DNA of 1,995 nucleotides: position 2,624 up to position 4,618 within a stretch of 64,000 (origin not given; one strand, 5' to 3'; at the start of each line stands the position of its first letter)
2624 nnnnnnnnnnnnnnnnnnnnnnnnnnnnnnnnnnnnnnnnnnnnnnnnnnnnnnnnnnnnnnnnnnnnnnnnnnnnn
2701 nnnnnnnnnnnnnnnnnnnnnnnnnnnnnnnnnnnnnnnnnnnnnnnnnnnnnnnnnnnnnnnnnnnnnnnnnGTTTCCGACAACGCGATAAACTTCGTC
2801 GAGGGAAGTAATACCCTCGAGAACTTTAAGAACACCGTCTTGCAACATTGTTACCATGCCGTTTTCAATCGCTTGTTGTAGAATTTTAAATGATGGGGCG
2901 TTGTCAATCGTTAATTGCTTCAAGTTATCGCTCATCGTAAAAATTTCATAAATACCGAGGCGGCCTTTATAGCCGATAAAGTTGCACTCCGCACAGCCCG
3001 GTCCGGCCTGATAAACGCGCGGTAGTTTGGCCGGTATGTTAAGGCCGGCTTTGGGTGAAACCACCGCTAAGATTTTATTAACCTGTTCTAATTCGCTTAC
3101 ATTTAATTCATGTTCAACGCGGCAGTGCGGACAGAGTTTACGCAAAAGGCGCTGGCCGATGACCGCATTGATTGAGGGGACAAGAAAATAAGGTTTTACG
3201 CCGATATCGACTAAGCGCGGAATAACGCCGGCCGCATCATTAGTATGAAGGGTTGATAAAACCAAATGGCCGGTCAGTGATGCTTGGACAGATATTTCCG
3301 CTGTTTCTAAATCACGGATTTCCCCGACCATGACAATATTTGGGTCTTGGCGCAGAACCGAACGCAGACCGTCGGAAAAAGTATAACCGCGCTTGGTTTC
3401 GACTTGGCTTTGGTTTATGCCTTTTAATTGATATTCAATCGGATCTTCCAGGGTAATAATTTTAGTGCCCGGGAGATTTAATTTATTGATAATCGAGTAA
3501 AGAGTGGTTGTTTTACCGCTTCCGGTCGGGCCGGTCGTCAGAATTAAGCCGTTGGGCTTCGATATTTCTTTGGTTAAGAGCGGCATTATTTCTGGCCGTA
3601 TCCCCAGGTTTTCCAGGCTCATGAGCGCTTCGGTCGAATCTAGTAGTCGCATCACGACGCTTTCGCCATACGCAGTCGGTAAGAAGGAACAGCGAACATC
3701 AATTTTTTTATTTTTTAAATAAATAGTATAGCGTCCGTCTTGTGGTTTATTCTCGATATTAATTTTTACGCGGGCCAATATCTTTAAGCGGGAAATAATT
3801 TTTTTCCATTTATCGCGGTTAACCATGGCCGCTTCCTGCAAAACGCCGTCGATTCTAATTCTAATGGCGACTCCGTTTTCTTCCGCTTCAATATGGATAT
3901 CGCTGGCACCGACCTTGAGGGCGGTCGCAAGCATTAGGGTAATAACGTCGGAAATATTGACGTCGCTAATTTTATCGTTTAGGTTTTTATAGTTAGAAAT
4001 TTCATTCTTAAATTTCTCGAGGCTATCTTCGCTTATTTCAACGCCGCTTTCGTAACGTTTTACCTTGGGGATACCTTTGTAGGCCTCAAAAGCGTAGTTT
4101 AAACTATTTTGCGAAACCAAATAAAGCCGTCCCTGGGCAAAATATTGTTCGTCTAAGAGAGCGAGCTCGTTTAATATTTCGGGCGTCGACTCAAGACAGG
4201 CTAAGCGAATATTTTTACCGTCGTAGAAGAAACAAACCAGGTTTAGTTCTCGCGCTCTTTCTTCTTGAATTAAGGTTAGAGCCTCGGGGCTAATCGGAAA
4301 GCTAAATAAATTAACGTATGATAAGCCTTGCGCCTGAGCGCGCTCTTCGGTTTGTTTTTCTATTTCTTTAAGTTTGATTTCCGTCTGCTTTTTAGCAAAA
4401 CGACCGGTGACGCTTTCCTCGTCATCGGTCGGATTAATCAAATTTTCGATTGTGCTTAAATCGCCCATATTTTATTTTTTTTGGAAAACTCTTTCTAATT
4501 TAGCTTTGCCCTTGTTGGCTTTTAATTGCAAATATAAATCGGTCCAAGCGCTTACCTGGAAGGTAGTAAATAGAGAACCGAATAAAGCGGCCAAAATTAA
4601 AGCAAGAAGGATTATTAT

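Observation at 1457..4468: One polypeptide with two complete, apparently catalytic PilB/GspE secretion-ATPase cores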

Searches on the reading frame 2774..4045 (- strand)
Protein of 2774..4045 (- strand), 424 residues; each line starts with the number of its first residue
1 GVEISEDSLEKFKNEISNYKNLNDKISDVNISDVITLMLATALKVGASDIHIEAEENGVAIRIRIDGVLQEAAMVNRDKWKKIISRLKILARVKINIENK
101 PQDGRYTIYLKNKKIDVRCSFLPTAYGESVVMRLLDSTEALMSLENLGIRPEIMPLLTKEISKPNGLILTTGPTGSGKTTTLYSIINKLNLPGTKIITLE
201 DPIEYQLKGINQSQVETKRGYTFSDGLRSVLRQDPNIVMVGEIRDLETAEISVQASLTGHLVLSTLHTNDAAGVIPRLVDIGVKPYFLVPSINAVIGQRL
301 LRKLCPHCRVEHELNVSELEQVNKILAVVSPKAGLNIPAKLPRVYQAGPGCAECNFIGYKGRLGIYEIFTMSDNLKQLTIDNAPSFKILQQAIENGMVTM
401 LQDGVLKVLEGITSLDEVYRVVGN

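Call 85: search_solved_structures(query=window:2774-4045:-, max_evalue=1e-60, show_alignments=5)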
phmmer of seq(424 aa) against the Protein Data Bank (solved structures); distinct sequences matched with E-value up to 1e-60: 12.
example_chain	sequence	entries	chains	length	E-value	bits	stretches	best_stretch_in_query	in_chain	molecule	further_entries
3jc8_Ba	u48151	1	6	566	6e-100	338.2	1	7-419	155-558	Type IV-A pilus assembly ATPase PilB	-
1p9r_A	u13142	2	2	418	6.6e-100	338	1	11-420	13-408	General secretion pathway protein E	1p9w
4kss_A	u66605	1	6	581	1.1e-99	337.3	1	15-422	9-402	Type II secretion system protein E, hemolysin-coregulated protein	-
4ksr_A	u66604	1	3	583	1.1e-99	337.3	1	15-422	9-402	Type II secretion system protein E, Hemolysin-coregulated protein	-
4pht_A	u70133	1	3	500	1.3e-99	337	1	6-422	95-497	General secretory pathway protein E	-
5tsg_B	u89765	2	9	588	5.5e-98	331.7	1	19-422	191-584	Type IV pilus biogenesis ATPase PilB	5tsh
5zfr_A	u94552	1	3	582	1.1e-97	330.7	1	16-422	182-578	Type IV pilus biogenesis ATPase PilB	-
6olj_C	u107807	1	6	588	1.3e-97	330.5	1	19-422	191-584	Type IV pilus biogenesis ATPase PilB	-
5oiu_A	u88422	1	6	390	2.7e-91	309.7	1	39-419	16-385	Type IV pilus assembly protein PilF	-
5it5_F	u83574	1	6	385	3e-91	309.6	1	40-419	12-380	ATP binding motif-containing protein PilF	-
6ejf_A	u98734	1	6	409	3.6e-91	309.3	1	40-419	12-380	Type IV pilus assembly protein PilF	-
6f8l_G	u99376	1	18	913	2e-90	306.8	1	38-419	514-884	Type IV pilus assembly protein PilF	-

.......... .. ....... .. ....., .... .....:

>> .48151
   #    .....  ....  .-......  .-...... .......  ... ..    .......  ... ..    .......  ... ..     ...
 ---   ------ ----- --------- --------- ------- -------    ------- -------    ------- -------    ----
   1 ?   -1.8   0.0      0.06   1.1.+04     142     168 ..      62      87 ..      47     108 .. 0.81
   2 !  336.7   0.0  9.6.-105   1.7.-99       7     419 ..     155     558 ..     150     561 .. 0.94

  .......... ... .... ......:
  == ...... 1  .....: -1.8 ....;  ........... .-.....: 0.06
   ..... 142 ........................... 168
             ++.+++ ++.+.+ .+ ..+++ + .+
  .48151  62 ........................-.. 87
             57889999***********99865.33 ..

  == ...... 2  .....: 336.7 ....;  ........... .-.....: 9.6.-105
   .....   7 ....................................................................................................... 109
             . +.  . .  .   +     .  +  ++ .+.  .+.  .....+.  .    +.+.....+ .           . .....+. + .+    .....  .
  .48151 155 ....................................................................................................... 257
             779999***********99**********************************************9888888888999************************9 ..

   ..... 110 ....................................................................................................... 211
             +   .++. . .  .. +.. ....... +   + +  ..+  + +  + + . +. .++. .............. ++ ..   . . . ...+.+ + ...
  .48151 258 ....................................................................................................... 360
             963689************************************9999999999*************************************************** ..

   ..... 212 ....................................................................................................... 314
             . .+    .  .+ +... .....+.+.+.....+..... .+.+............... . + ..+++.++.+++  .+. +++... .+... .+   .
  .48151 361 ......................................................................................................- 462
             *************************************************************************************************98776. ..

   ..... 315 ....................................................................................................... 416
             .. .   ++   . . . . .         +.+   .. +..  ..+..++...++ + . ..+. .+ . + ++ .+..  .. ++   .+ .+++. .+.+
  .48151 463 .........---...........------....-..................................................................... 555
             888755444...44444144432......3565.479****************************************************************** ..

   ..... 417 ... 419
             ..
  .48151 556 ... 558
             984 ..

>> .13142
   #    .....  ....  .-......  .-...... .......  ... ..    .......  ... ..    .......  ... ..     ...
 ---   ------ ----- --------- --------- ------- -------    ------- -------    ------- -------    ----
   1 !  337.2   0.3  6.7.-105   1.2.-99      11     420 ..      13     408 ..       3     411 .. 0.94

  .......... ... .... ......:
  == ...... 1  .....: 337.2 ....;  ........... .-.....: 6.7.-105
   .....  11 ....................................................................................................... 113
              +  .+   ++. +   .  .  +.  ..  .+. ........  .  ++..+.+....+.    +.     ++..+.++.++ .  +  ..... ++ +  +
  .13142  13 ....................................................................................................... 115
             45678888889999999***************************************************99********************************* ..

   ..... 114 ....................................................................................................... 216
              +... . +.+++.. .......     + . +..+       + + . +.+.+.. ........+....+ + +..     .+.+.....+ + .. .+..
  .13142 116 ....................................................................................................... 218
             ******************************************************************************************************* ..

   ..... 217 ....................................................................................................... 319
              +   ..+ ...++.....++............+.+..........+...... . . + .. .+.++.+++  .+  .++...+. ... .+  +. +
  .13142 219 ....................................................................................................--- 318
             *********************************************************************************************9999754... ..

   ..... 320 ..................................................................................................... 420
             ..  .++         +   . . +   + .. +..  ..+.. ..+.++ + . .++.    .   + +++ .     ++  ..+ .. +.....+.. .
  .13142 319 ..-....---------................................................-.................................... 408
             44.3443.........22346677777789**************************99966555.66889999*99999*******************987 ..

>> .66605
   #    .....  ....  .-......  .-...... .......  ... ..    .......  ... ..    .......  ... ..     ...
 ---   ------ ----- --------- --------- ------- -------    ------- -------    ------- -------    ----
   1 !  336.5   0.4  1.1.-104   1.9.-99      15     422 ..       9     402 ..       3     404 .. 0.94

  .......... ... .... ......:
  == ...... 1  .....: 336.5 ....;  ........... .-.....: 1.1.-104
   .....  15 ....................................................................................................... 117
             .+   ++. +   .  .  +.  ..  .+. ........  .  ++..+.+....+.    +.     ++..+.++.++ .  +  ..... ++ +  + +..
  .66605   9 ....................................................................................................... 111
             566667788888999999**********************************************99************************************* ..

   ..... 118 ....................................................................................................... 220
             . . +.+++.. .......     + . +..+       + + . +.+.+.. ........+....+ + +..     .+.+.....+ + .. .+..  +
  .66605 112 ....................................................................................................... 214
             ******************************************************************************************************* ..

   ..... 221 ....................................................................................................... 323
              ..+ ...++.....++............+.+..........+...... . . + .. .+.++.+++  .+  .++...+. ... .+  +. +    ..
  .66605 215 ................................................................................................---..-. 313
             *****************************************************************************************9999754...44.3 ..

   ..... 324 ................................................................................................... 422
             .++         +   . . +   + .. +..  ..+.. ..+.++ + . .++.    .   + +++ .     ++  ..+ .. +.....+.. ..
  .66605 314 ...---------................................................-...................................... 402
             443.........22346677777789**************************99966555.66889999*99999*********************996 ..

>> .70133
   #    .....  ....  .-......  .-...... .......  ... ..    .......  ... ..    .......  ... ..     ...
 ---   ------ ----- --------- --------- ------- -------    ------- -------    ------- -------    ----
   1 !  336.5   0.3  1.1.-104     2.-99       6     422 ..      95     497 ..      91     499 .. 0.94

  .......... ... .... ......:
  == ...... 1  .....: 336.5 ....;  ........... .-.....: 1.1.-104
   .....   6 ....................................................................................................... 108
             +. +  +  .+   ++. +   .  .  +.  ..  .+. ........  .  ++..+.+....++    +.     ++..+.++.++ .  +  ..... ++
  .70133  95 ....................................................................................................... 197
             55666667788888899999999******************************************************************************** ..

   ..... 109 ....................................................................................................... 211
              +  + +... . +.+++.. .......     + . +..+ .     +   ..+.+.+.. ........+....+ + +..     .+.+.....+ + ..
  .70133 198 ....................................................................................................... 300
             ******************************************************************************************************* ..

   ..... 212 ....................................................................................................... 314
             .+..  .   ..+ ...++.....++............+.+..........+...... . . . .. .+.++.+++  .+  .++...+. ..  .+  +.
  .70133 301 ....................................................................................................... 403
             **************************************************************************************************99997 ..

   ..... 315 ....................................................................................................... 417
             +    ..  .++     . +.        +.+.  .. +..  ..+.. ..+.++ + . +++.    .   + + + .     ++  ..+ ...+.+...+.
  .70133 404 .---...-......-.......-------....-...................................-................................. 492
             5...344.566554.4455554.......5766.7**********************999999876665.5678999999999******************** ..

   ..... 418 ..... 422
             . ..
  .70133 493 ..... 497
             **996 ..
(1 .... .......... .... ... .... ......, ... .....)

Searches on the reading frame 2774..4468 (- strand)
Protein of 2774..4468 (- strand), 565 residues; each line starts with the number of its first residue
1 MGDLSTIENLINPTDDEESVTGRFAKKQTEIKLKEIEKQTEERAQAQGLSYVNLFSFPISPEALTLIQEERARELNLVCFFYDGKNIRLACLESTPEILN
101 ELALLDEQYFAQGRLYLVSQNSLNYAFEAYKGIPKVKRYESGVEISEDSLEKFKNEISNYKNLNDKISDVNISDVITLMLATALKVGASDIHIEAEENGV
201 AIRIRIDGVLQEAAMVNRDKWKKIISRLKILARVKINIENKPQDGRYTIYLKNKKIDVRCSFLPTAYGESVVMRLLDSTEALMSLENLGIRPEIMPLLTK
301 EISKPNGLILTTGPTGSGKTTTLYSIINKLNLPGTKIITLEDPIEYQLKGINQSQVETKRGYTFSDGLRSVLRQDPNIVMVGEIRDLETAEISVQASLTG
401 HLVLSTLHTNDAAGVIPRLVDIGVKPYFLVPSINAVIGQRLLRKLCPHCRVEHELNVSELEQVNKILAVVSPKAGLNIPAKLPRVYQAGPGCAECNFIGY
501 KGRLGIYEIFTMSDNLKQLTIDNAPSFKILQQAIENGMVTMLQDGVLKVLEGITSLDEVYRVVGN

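Call 38: search_protein_families(library=ncbifam, proteins=[window:2774-4468:-], max_evalue=1e-20)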
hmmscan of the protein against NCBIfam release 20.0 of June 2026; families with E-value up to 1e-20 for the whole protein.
seq(565 aa): 8 families
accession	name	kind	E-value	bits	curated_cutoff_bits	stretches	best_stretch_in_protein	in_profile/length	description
TIGR02533.1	type_II_gspE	equivalog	1.3e-146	489.1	630.25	1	138-562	75-485/486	type II secretion system ATPase GspE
TIGR02538.1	type_IV_pilB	equivalog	2.4e-143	478.7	675.65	1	38-563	45-562/564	type IV-A pilus assembly ATPase PilB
NF007755.0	PRK10436.1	equivalog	1.7e-123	412.8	617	1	147-564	60-460/465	type II secretion system protein GspE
NF053534.1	T4PilAsmATPsTfpB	equivalog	1.8e-118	396.4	850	1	151-563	180-582/584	type IV pilus assembly ATPase TfpB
NF041000.1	ATPase_ComGA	equivalog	4.4e-73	245.6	300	1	179-443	3-266/267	competence type IV pilus ATPase ComGA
TIGR01420.1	pilT_fam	subfamily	6.3e-53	180.2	319.1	1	177-444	3-270/343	PilT/PilU family type 4a pilus ATPase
TIGR02525.1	plasmid_TraJ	equivalog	3e-27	95.5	368.3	1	258-421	102-271/372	plasmid transfer ATPase TraJ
TIGR02524.1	dot_icm_DotB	equivalog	7.7e-22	78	463.3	1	300-421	128-258/358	Dot/Icm type IV secretion system ATPase DotB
